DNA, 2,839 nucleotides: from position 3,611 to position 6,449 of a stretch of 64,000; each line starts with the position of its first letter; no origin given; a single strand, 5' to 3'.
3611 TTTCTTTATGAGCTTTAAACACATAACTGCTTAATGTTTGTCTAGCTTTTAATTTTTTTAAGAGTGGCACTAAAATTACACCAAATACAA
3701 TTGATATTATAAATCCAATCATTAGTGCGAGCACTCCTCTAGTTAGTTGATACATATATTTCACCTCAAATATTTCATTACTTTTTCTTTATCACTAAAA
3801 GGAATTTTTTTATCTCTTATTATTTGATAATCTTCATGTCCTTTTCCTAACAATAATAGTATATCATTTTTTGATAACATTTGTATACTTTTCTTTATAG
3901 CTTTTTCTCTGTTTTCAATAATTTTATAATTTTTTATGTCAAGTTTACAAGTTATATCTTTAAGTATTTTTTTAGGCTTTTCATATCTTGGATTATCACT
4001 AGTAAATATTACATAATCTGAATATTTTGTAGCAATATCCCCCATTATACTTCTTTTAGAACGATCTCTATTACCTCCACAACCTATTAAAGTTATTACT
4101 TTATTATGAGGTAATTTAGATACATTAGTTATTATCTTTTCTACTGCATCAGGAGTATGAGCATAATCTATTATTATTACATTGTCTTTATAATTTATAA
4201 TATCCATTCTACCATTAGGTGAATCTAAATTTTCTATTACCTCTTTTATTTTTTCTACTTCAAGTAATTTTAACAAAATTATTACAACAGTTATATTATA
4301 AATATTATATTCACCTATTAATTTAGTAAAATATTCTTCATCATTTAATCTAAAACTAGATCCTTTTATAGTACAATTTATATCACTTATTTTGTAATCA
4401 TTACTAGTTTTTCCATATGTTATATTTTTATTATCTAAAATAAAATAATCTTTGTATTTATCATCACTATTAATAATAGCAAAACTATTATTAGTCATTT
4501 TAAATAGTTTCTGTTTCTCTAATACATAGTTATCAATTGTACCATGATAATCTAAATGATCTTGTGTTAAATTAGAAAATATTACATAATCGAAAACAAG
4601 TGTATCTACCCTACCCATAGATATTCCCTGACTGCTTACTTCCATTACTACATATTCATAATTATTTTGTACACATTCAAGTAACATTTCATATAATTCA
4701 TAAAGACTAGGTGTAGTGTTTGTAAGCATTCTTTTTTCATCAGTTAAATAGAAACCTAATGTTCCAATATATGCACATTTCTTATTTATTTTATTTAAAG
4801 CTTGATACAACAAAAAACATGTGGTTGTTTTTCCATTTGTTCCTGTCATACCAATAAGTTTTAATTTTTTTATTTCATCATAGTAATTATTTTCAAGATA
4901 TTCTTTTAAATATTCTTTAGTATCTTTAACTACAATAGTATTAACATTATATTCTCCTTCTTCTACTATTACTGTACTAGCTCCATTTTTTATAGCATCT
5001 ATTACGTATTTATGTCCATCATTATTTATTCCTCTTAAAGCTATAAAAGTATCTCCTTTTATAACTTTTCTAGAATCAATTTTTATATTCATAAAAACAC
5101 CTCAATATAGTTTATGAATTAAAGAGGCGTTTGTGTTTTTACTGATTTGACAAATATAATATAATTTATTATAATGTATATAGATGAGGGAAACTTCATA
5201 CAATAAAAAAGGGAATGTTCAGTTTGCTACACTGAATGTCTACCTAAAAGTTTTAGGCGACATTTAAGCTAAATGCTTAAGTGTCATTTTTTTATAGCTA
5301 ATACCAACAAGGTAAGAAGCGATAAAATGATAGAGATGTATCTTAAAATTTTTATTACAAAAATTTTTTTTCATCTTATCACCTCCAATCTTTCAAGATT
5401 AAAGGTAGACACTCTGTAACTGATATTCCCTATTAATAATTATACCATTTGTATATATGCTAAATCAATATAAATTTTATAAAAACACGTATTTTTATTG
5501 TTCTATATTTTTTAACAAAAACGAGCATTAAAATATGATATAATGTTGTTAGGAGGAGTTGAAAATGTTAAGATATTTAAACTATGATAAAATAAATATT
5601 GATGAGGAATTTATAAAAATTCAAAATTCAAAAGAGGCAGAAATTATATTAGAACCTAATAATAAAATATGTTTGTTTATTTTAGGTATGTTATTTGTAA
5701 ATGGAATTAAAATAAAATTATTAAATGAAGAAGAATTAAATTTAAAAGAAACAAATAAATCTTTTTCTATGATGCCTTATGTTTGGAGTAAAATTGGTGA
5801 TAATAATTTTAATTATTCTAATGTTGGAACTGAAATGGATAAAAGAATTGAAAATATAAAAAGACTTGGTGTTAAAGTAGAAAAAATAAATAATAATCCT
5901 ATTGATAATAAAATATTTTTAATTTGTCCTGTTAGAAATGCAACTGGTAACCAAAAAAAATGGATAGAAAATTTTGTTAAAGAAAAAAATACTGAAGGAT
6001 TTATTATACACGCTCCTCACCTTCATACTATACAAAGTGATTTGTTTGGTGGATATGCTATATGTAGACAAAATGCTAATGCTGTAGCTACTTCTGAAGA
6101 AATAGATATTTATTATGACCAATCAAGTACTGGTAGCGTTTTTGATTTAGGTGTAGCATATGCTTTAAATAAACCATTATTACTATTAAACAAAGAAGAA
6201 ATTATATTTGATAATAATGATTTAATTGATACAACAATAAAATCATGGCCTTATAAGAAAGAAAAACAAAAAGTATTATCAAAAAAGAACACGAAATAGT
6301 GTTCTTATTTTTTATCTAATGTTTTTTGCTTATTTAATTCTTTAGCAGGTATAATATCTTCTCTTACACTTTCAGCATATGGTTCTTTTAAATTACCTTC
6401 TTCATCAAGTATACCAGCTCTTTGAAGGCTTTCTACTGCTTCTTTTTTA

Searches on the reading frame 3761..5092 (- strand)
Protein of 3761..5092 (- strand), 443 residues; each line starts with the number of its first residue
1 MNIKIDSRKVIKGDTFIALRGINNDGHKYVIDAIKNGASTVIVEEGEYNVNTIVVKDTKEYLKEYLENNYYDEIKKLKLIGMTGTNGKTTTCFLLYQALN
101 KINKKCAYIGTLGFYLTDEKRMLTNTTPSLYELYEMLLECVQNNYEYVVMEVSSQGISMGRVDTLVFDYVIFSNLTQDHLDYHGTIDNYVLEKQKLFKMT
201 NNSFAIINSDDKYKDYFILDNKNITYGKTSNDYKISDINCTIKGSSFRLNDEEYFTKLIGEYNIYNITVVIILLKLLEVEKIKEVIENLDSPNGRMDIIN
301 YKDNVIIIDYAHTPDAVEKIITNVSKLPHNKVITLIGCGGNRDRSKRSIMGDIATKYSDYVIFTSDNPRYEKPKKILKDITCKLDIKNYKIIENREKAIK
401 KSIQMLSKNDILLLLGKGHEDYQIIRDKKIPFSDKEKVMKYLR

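Call 70: find_encoding_contigs(protein=window:3761-5092:-, flank=1500, max_places=10)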
Protein window:3761-5092:- (443 aa): 18 contigs read that carry it; 4 places shown.
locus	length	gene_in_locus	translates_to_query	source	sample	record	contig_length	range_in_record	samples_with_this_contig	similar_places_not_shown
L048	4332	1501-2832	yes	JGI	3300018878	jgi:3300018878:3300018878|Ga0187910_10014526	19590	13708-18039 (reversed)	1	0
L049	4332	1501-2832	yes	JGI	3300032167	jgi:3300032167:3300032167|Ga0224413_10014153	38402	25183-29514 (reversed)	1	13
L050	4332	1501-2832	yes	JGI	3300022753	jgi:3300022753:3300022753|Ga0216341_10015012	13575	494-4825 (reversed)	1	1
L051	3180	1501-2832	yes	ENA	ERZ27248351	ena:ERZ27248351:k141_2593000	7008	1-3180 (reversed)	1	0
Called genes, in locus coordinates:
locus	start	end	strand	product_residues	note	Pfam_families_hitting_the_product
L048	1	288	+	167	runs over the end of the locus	-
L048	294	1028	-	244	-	-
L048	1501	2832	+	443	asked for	PF01225:Mur_ligase (weak), PF08245:Mur_ligase_M, PF02875:Mur_ligase_C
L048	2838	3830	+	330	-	PF10555:MraY_sig1 (weak), PF00953:Glycos_transf_4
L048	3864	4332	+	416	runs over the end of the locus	PF01520:Amidase_3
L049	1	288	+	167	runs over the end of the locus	-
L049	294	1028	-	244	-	-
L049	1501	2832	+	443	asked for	PF01225:Mur_ligase (weak), PF08245:Mur_ligase_M, PF02875:Mur_ligase_C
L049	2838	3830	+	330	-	PF10555:MraY_sig1 (weak), PF00953:Glycos_transf_4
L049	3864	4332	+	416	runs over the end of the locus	PF01520:Amidase_3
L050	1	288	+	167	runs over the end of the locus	-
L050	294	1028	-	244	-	-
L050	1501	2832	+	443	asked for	PF01225:Mur_ligase (weak), PF08245:Mur_ligase_M, PF02875:Mur_ligase_C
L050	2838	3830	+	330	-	PF10555:MraY_sig1 (weak), PF00953:Glycos_transf_4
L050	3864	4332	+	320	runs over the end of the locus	?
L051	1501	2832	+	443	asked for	PF01225:Mur_ligase (weak), PF08245:Mur_ligase_M, PF02875:Mur_ligase_C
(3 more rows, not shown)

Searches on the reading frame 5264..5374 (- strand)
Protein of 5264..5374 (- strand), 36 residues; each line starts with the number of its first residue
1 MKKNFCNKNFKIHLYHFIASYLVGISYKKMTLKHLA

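Call 29: find_encoding_contigs(protein=window:5264-5374:-, flank=3000, max_places=10)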
Protein window:5264-5374:- (36 aa): no gene with exactly this product is on record in the collection.

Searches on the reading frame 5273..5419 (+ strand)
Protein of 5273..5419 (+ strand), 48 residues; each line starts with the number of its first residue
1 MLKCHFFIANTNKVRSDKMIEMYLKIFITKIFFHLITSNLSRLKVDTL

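Call 28: find_encoding_contigs(protein=window:5273-5419:+, flank=3000, max_places=10)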
Protein window:5273-5419:+ (48 aa): no gene with exactly this product is on record in the collection.

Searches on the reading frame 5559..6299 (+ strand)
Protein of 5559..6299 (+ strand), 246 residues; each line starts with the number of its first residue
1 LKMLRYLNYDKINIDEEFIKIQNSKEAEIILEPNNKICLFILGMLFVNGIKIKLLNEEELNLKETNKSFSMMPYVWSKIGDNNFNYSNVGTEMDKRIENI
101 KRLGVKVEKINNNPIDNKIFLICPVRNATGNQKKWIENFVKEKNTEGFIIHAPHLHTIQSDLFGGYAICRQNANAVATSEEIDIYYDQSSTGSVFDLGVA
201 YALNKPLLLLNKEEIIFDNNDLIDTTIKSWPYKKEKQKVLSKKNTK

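Call 69: find_encoding_contigs(protein=window:5559-6299:+, flank=1500, max_places=10)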
Protein window:5559-6299:+ (246 aa): no gene with exactly this product is on record in the collection.
